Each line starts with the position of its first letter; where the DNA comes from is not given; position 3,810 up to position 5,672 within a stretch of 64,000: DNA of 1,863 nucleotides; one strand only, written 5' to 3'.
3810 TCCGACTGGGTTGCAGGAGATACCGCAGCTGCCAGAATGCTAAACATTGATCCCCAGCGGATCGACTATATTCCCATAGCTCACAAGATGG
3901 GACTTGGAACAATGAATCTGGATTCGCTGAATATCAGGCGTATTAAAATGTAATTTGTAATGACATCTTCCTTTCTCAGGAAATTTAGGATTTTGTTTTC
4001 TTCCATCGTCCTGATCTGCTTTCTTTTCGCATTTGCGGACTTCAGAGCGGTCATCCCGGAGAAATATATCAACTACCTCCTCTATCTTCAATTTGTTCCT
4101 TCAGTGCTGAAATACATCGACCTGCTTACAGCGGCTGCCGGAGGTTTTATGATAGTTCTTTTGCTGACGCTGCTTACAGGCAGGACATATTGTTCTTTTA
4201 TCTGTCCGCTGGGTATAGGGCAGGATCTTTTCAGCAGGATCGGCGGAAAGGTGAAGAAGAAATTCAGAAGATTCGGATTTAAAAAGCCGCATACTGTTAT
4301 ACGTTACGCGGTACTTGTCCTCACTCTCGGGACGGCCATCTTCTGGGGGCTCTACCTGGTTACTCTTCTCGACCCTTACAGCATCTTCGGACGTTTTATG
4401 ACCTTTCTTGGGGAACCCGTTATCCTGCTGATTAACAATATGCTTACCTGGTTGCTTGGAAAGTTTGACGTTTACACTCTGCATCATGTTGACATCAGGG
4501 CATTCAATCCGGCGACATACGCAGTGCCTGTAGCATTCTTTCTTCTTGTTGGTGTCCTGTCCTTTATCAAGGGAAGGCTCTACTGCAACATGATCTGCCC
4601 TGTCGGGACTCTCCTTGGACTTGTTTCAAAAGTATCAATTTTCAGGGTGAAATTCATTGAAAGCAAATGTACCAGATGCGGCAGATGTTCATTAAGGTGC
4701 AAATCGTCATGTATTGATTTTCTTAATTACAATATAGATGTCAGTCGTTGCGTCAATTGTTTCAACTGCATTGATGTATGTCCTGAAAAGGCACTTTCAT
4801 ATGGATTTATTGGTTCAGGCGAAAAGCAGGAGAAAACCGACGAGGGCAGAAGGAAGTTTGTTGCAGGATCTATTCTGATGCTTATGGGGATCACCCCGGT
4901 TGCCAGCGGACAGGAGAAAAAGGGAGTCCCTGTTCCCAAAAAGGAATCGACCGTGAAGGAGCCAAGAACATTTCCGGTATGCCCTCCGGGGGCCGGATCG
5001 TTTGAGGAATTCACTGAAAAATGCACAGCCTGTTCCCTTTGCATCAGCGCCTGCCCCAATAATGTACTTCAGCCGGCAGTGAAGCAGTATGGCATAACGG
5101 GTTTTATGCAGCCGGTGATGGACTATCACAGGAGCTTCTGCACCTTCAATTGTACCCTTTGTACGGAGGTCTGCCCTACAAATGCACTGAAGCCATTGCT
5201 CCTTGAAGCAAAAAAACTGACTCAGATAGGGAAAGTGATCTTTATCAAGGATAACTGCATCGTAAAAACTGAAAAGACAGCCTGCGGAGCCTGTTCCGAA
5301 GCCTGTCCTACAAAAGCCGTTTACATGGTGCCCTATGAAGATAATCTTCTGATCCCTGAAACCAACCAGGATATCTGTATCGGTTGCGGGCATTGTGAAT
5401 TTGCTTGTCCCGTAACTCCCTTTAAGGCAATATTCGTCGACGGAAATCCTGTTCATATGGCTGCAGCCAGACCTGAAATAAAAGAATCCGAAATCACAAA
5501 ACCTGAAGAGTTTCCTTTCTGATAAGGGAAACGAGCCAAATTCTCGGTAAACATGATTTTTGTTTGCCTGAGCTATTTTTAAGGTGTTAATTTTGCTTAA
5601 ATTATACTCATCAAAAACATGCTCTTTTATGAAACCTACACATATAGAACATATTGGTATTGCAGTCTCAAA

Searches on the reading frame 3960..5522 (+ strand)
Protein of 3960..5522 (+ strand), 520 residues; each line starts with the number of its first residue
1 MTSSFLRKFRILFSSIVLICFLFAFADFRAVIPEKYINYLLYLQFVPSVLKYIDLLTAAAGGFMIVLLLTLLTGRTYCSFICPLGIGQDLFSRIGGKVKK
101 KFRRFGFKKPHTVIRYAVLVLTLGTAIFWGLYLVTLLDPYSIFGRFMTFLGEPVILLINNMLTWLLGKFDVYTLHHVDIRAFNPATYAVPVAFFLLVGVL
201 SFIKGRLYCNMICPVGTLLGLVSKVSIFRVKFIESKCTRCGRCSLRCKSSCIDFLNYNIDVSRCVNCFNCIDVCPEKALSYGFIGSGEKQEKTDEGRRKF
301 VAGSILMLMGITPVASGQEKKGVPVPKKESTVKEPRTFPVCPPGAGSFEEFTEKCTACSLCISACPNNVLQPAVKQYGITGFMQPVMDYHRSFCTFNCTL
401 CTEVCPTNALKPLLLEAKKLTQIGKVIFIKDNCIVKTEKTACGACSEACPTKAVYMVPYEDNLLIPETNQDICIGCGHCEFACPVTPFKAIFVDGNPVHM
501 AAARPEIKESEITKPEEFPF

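Call 3: search_protein_families(library=pfam, proteins=[window:3960-5522:+], max_evalue=0.01)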
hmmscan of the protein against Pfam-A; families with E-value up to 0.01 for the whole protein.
window:3960-5522:+ (520 aa): 13 families
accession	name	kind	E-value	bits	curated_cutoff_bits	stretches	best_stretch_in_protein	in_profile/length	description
PF12838.12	Fer4_7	-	2e-23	83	27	4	354-409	1-52/52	4Fe-4S dicluster domain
PF00037.32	Fer4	-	2.1e-19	68.9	21.1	4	352-370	5-23/24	4Fe-4S binding domain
PF13187.11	Fer4_9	-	1.8e-17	63.5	27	2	354-409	1-51/52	4Fe-4S dicluster domain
PF12801.12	Fer4_5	-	4e-16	59.1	22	2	59-100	5-47/48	4Fe-4S binding domain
PF12837.12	Fer4_6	-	4.5e-16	58.4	25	3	465-485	1-21/24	4Fe-4S binding domain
PF12797.12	Fer4_2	-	3e-15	55.5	24.5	2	466-485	3-22/22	4Fe-4S binding domain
PF14697.11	Fer4_21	-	2.4e-14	53.7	35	3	469-500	4-35/59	4Fe-4S dicluster domain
PF13237.11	Fer4_10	-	4.6e-13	49.3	25.5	4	230-275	2-53/53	4Fe-4S dicluster domain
PF13484.11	Fer4_16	-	1.5e-12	48.5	30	2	397-451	4-65/66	4Fe-4S double cluster binding domain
PF25160.1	LdpA_Fe-S-bd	-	2.8e-07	30.6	27.6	0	445-486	9-41/49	LdpA Fe-S cluster-binding domain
PF13183.11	Fer4_8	-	6.7e-06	27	27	0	471-492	3-24/68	4Fe-4S dicluster domain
PF12798.12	Fer4_3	-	8.6e-06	26.7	27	0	264-278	1-15/15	4Fe-4S binding domain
PF12800.12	Fer4_4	-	0.0051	17.5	24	1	352-367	1-16/17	4Fe-4S binding domain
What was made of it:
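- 3960..5522 (+): Membrane polyferredoxin, 520 aa. It has a NapH-like module (4 TM helices, two CX3CP motifs, 2x[4Fe-4S]), then an internal RRKF plus hydrophobic segment, then a NapG-like domain with four Cys-cluster motifs. It starts 6 nt after the DUF362 stop and is the likely redox partner. Pfam Fer4_5 and Fer4 families (call 3).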

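Call 4: search_protein_families(library=ncbifam, proteins=[window:3960-5522:+], max_evalue=0.01)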
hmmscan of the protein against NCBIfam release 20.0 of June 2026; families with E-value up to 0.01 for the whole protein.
window:3960-5522:+ (520 aa): 66 families (the best 25 are shown)
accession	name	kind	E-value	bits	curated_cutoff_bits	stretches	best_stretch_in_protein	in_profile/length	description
TIGR02163.1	napH_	subfamily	2.4e-28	99.3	213.05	3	195-281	160-253/255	NapH/MauN family ferredoxin-type protein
NF007013.0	PRK09477.1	equivalog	8.4e-24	84.1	234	2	201-283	189-278/286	quinol dehydrogenase ferredoxin subunit NapH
TIGR00402.1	napF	equivalog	2.4e-20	73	102.2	2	339-486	21-146/149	ferredoxin-type protein NapF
NF007012.0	PRK09476.1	equivalog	9.6e-18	64.3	269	1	289-493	3-205/254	ferredoxin-type protein NapG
TIGR01971.1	NuoI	subfamily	2.5e-15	56.2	113.05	3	352-411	41-99/121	NADH-quinone oxidoreductase, chain I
NF058577.1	FdxA_fam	equivalog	6.4e-15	55.1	65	2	232-278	4-52/52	4Fe-4S ferredoxin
NF045874.1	Vhu_polyferre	exception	6.2e-14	51.5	600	2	347-489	190-310/381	F420-non-reducing hydrogenase associated-polyferredoxin VhuB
NF004541.0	PRK05888.2-2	equivalog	1.9e-13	50.6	217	2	346-432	54-133/168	NADH-quinone oxidoreductase subunit NuoI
TIGR02179.1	PorD_KorD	subfamily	3.9e-13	49.3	60.05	2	352-411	24-73/78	2-oxoacid:acceptor oxidoreductase, delta subunit, pyruvate/2-ketoisovalerate family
NF043069.1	T4HPD_activ_SAM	equivalog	1.7e-12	47.3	425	2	229-280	45-98/299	trans-4-hydroxy-L-proline dehydratase activase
TIGR02700.1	flavo_MJ0208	hypoth_equivalog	1.8e-12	47.1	251.35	2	211-282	126-197/234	dihydromethanopterin reductase (acceptor)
NF042909.1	FMH_DH_FwdF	exception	4.3e-12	45.8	375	2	396-486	228-309/336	tungsten-dependent formylmethanofuran dehydrogenase subunit FwdF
NF009053.0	PRK12387.1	subfamily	6.1e-12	45.7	204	2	346-411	31-91/180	formate hydrogenlyase complex iron-sulfur subunit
TIGR00397.1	mauM_napG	subfamily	9.3e-12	44.9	178.85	1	340-485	40-189/213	MauM/NapG family ferredoxin-type protein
NF038196.1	ferrodoxin_EFR1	subfamily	1.4e-11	44.9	75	1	233-283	182-233/242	EFR1 family ferrodoxin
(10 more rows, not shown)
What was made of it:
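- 3960..5522 (+): Partial NapH, NapG and NapF NCBIfam hits (call 4).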
